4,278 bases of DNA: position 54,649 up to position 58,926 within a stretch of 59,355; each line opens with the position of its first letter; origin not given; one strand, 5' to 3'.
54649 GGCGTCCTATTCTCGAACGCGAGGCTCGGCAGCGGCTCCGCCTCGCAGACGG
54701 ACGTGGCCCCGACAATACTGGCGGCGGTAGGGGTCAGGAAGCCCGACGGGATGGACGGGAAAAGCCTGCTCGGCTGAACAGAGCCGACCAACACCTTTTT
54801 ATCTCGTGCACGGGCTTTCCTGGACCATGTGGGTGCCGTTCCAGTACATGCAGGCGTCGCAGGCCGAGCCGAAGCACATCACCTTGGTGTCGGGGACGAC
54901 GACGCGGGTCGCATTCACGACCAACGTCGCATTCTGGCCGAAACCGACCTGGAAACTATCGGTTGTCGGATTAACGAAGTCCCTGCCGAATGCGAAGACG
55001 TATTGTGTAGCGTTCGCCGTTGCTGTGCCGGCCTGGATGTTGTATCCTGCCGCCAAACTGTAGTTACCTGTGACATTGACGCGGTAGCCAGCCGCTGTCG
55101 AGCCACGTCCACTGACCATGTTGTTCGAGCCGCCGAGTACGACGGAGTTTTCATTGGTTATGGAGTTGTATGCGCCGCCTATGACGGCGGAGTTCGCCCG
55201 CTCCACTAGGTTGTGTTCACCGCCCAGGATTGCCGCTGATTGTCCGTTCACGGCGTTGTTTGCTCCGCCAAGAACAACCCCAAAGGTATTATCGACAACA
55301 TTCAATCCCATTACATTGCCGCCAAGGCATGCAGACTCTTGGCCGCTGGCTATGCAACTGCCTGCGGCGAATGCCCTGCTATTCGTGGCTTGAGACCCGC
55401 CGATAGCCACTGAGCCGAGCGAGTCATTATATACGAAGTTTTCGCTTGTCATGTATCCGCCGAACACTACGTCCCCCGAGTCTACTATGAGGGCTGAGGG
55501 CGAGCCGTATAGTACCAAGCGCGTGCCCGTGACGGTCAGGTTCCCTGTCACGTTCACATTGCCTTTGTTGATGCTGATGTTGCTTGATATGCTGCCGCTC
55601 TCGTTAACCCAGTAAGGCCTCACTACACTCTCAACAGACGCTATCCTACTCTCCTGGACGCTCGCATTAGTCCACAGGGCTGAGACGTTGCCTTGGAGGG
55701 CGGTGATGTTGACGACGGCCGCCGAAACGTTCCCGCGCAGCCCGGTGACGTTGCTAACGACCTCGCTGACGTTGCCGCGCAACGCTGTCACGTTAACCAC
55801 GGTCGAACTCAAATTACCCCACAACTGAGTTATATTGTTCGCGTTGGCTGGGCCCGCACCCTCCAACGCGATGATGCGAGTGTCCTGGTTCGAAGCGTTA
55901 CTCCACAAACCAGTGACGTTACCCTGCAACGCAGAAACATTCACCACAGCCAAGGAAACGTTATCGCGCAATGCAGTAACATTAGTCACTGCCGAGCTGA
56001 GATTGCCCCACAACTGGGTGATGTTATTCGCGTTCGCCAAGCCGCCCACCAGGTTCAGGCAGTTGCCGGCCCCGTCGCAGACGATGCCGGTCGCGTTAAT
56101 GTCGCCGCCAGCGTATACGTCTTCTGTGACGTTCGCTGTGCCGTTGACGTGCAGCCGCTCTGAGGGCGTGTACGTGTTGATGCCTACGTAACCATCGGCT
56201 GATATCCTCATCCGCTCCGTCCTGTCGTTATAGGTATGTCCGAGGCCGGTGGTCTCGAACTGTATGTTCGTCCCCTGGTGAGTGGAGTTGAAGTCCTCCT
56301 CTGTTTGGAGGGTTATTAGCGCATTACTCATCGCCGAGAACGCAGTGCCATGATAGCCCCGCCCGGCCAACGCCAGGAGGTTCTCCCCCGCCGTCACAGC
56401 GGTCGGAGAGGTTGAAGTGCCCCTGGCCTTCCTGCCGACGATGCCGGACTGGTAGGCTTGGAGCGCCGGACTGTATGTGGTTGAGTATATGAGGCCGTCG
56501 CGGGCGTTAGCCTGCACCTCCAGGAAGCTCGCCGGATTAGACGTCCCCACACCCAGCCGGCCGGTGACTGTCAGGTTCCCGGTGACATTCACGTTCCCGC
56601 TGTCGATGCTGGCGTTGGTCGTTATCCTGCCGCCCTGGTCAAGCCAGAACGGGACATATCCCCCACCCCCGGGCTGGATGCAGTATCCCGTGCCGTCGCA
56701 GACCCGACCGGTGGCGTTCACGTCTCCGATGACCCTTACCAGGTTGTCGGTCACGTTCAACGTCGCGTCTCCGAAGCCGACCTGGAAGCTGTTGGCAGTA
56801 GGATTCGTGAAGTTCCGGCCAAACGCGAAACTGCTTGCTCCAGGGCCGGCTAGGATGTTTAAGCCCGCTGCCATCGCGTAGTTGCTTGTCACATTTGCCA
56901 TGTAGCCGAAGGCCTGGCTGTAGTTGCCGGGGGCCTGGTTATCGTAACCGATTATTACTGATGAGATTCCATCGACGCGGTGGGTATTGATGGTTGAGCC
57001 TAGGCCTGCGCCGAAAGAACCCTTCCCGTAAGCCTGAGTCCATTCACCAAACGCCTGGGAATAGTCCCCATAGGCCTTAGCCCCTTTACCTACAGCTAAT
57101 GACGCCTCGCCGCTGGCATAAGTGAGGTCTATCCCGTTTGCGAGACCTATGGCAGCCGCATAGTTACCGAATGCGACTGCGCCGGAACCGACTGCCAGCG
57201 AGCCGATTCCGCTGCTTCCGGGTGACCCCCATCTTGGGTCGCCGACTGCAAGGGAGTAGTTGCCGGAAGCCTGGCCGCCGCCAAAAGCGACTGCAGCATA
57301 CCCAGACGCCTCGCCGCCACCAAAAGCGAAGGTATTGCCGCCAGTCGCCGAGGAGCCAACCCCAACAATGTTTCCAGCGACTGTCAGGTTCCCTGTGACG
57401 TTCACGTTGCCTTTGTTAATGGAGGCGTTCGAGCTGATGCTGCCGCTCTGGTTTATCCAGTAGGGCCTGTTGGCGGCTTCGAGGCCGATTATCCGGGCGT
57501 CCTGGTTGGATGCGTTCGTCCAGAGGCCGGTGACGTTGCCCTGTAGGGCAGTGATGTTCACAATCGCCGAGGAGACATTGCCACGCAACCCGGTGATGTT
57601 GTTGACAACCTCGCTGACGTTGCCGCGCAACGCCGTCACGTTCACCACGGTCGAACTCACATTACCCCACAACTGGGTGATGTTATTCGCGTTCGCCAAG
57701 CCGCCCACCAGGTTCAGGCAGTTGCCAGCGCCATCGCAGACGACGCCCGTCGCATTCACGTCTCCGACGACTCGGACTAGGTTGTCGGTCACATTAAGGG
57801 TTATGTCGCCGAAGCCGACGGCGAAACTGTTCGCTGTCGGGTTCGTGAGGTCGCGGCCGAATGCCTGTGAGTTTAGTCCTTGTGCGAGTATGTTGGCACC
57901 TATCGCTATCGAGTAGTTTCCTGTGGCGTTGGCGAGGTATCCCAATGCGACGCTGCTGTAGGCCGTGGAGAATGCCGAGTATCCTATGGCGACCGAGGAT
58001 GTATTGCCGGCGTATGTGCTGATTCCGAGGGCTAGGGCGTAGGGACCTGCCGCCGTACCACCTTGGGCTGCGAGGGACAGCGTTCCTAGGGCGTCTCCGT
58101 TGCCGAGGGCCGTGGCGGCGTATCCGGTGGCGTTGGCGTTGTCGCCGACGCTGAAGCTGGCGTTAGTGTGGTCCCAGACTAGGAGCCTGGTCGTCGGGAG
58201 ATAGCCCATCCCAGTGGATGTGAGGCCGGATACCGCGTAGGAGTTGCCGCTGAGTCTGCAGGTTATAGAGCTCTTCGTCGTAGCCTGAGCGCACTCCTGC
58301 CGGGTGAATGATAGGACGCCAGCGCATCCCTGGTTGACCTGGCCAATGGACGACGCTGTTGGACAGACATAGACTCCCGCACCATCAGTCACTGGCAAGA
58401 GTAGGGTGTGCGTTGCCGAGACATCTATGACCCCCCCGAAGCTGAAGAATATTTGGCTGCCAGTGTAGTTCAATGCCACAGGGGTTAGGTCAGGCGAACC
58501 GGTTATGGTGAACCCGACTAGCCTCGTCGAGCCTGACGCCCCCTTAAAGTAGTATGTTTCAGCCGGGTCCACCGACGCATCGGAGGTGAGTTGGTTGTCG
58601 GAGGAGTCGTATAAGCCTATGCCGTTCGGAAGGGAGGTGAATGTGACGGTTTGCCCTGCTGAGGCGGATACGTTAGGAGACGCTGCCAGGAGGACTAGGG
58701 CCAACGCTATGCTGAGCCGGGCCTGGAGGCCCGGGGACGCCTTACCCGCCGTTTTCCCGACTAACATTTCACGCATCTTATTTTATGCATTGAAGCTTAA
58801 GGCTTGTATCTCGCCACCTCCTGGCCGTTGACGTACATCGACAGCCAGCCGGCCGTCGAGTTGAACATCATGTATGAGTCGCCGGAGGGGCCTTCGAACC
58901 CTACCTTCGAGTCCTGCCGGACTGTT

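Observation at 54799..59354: Fibre proteins with an N-glycosylation sequon in every heptad of the stalk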

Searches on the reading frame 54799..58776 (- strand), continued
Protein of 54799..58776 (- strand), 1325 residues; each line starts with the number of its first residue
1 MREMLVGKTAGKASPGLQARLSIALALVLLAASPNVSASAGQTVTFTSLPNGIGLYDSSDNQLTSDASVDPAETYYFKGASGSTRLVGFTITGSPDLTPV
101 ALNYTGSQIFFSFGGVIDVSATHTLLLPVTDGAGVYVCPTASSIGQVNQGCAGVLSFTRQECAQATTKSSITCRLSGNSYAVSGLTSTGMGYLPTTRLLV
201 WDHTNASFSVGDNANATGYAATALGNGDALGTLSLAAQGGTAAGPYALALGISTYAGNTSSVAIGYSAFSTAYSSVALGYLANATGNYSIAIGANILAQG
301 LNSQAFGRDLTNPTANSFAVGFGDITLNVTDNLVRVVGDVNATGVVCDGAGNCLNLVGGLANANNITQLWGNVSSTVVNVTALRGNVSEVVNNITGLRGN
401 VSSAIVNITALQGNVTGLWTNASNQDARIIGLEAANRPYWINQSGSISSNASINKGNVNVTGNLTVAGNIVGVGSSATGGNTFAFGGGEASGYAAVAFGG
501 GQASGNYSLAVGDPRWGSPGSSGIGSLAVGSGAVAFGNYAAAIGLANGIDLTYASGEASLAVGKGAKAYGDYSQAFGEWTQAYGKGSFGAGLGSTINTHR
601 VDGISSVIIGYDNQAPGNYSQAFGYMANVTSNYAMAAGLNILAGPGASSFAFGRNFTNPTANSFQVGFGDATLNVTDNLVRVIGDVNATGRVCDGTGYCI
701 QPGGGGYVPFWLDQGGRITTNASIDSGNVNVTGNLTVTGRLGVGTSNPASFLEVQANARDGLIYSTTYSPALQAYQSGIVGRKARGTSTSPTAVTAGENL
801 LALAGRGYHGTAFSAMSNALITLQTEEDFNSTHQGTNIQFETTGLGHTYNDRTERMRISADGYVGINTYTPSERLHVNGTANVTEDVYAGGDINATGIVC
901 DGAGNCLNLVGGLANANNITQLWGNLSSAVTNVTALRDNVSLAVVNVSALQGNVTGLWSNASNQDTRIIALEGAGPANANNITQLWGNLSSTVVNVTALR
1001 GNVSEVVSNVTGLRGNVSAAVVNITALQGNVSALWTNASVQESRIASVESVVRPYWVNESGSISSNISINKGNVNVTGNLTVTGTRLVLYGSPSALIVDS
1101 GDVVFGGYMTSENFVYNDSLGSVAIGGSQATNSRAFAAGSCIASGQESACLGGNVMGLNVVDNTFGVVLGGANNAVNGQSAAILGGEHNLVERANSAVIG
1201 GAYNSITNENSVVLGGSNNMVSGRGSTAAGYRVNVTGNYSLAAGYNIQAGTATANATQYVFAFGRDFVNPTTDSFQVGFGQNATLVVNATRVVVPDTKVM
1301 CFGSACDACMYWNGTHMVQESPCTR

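Call 69: search_protein_families(library=phrogs, proteins=[window:54799-58776:-, P0004], max_evalue=0.001)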
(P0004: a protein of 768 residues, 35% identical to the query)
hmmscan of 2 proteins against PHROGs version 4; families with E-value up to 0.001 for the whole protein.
window:54799-58776:- (1325 aa): 2 families
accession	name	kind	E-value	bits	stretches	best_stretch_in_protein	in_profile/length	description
phrog_19577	-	head and packaging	6.2e-07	29.9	1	921-1052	62-193/378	minor head protein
phrog_14251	-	unknown function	3.6e-05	23.5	0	603-647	253-297/539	-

P0004 (768 aa): 1 family
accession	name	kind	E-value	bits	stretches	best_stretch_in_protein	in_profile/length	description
phrog_22593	-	unknown function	0.00092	19.4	0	634-741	267-374/400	-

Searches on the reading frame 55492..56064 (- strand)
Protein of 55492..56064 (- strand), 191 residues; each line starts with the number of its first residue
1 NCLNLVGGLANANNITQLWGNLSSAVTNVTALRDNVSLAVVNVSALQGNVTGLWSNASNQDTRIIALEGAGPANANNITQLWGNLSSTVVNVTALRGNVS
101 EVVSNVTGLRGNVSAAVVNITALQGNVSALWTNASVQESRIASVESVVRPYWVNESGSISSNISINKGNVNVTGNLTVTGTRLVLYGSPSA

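Call 87: predict_structure(protein=window:55492-56064:-)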
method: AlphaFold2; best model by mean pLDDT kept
length: 191 residues; sequences in the alignment: 1
mean_pLDDT: 65.3   pTM: 0.35
mean pLDDT of the five models: 65.3, 60.2, 59.6, 33.9, 29.9
residues with pLDDT >= 90: 0; 70-90: 72; 50-70: 100; < 50: 19
segments of 3 or more residues with pLDDT < 50: 1-10, 187-191
pLDDT, mean of each block of 10 residues (from residue 1): 43 64 71 70 66 64 56 63 70 72 74 72 71 63 52 63 79 78 53 33
secondary structure, 60 per line:
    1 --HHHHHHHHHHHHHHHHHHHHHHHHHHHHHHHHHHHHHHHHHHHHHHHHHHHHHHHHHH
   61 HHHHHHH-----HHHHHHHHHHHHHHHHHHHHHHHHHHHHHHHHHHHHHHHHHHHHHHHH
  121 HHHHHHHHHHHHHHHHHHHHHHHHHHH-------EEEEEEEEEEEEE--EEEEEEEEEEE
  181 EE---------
elements in order: H3-67 H73-147 E155-167 E170-182

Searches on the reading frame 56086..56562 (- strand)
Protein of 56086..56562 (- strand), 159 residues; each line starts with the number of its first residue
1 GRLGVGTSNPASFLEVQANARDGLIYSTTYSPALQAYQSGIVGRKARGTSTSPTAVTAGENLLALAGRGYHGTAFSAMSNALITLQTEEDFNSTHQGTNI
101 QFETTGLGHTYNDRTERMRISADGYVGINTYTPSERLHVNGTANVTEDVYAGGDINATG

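Call 68: search_protein_families(library=pfam, proteins=[window:56086-56562:-], max_evalue=1)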
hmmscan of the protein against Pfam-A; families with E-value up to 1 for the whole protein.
seq(159 aa): 0 families

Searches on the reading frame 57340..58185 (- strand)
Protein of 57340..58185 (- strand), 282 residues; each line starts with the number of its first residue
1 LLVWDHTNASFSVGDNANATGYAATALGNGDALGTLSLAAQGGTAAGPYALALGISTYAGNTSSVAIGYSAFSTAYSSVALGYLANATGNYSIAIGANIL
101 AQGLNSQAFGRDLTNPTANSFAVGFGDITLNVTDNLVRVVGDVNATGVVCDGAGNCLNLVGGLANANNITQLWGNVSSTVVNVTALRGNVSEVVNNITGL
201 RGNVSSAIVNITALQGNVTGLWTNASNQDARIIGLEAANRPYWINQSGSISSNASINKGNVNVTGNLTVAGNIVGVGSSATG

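Call 42: predict_structure(alignment_id=A2)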
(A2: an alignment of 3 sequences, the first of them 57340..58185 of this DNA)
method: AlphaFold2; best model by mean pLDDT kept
length: 282 residues; sequences in the alignment: 3
mean_pLDDT: 44.0   pTM: 0.21
mean pLDDT of the five models: 44.0, 42.5, 35.8, 34.1, 31.2
residues with pLDDT >= 90: 0; 70-90: 26; 50-70: 74; < 50: 182
segments of 3 or more residues with pLDDT < 50: 1-147, 149-152, 160-171, 176-178, 257-259, 274-282
pLDDT, mean of each block of 10 residues (from residue 1): 26 27 26 31 31 34 35 34 33 33 28 30 27 27 39 50 41 48 57 67 69 76 80 66 62 53 57 46 35
secondary structure, 60 per line:
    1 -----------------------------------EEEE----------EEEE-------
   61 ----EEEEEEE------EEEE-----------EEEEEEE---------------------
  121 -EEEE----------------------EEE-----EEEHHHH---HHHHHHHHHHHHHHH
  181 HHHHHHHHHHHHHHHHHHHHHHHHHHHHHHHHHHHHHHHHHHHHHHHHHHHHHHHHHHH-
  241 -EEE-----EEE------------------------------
elements in order: E36-39 E50-53 E65-71 E78-81 E93-99 E122-125 E148-150 E156-158 H159-162 H166-239 E242-244 E250-252

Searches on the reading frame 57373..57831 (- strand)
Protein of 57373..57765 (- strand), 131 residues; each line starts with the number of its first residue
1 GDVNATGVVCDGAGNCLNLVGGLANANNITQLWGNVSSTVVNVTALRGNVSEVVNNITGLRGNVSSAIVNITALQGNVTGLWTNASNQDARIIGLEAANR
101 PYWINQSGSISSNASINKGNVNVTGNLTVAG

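Call 18: search_solved_structures(query=window:57373-57765:-, max_evalue=10, show_alignments=5)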
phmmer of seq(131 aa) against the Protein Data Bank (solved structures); distinct sequences matched with E-value up to 10: 6.
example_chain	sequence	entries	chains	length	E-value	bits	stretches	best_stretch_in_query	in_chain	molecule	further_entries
4lin_A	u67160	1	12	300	0.00021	24.8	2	28-73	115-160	Tail needle protein gp26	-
4zkp_A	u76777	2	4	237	0.086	16.4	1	36-85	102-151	Tail needle protein gp26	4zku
2poh_A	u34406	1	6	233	0.086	16.4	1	37-85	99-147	Head completion protein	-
3c9i_A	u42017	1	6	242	0.093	16.3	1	37-85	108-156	Tail needle protein gp26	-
4zxq_A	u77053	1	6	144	0.17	15.4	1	35-76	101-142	Tail needle protein gp26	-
8eci_C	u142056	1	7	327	0.58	13.7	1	13-94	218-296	Major capsid protein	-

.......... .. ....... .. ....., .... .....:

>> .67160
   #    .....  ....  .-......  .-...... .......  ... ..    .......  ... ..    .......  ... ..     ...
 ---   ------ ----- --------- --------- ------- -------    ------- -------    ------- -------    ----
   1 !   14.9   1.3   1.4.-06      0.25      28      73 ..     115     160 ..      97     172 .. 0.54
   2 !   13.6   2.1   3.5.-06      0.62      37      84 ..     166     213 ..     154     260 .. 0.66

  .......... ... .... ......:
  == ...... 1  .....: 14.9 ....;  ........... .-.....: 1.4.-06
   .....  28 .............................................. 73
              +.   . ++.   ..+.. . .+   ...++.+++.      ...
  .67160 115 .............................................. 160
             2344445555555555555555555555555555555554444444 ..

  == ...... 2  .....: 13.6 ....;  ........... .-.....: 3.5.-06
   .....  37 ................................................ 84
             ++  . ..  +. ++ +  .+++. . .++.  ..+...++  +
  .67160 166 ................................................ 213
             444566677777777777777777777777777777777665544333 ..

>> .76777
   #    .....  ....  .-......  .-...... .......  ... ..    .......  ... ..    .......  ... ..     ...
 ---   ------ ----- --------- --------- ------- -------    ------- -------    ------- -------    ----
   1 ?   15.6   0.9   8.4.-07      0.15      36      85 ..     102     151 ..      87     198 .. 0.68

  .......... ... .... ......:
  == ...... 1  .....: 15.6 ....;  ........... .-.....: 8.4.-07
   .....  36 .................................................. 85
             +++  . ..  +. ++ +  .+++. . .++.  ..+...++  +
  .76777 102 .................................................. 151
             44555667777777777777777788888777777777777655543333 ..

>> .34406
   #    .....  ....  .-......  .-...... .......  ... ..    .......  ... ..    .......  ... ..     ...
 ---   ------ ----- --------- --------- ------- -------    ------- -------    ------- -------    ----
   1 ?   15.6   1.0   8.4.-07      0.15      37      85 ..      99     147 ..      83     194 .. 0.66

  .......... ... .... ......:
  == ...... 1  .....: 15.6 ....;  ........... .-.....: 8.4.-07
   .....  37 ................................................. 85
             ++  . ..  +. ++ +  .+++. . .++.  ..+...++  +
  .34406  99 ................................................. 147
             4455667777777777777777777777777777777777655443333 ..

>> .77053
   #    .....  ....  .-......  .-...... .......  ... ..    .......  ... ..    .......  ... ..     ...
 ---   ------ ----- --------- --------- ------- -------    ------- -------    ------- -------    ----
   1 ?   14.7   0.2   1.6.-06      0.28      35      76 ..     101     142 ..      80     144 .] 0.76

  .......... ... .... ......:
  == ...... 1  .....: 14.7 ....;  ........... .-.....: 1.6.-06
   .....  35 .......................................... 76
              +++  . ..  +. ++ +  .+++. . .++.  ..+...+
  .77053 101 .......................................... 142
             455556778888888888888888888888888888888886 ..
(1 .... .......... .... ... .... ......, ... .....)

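Call 47: find_related_loci(query=A3, collection=genome_contigs, flank=6000)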
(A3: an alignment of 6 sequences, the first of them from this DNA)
Query A3 (153 aa) in genome_contigs; peptide patterns used: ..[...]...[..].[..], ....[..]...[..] (x = any residue, [..] = any of these).
98 stretches matched a pattern, but none encodes a relative of the query by tblastn (E <= 1e-3).

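Call 70: find_homologous_proteins(query=A3, max_evalue=0.001)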
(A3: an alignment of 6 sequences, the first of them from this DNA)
Query A3 (6 sequences): 7643 candidates shared short words with the query, none scored E <= 0.001.
